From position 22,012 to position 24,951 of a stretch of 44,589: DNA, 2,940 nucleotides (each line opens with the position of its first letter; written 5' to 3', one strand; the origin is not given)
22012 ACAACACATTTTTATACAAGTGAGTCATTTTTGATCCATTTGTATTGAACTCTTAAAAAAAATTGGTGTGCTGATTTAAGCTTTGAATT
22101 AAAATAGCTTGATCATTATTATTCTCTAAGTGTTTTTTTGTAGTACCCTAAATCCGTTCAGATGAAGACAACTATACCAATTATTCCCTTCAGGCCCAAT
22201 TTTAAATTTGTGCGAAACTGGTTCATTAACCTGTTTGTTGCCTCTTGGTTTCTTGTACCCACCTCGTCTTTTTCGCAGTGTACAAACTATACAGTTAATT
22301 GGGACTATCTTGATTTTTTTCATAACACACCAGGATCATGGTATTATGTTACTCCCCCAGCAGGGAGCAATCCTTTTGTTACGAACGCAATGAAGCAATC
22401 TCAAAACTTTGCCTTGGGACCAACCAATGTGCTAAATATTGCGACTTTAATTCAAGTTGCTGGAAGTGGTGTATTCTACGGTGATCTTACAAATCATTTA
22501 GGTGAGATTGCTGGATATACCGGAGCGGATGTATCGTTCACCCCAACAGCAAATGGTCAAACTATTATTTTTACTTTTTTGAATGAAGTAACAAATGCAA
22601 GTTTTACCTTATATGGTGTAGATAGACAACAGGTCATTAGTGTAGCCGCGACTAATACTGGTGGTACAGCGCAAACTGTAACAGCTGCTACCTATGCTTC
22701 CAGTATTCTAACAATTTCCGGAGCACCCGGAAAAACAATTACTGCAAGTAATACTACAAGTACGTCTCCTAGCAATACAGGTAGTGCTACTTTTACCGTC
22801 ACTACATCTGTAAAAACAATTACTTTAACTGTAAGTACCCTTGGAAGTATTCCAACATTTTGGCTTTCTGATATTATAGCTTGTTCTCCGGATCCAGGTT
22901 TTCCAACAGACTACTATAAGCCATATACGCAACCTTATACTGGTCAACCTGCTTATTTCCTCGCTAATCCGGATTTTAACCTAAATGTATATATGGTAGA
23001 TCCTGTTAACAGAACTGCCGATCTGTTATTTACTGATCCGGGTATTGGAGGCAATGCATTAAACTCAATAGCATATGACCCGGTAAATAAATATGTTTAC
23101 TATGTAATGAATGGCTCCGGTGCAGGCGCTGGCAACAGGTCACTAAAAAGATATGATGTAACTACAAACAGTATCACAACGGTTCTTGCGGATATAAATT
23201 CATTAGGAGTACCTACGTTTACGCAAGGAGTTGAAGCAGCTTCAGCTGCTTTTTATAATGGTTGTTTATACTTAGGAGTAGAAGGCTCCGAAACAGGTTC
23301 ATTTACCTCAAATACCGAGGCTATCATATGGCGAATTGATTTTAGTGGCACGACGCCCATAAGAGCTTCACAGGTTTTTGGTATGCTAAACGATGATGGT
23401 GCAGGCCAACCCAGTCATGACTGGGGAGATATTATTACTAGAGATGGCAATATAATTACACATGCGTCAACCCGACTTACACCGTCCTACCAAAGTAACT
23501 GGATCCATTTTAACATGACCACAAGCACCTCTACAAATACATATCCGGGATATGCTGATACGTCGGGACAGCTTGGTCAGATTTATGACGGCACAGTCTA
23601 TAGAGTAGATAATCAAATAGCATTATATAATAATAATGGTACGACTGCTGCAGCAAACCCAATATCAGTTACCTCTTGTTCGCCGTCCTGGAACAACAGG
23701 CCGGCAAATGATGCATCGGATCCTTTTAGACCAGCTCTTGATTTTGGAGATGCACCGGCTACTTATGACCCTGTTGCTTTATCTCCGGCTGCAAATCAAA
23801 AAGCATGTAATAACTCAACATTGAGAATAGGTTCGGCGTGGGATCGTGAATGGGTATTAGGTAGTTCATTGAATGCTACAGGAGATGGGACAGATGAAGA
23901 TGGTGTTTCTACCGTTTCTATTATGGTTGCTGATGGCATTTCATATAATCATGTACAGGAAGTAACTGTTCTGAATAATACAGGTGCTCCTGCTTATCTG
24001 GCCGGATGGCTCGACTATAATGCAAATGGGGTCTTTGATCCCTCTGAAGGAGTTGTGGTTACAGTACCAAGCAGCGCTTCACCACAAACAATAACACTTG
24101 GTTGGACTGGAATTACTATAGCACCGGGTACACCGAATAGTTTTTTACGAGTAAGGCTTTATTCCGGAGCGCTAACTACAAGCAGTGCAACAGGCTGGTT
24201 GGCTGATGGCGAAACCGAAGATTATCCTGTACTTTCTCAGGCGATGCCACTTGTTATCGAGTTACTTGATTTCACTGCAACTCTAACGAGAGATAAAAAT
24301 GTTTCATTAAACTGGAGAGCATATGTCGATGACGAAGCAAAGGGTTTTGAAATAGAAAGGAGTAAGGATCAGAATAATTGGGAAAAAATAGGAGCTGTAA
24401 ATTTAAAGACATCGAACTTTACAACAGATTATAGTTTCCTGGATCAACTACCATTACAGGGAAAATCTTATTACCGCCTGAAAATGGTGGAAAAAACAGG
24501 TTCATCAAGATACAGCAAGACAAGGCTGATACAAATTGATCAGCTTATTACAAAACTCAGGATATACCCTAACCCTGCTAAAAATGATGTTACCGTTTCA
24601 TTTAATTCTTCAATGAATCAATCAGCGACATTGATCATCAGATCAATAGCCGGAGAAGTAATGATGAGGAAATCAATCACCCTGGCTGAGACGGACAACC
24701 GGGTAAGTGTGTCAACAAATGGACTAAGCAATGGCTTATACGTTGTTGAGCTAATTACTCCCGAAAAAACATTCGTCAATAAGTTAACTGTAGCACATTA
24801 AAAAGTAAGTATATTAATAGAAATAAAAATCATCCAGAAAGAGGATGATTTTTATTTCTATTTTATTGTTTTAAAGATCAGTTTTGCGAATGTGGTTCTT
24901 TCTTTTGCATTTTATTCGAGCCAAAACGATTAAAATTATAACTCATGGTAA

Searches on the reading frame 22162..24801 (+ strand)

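Call 76: search_protein_families(library=pfam, proteins=[window:22162-24801:+], max_evalue=0.001)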
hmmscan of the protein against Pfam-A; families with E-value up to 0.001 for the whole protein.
window:22162-24801:+ (879 aa): 2 families
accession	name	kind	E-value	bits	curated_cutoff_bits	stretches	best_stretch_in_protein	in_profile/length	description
PF20009.4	GEVED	-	2.5e-11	44.7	24.4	1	612-690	1-77/78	GEVED domain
PF18962.6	Por_Secre_tail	-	7.9e-11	42.5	27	1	801-877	1-75/75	Secretion system C-terminal sorting domain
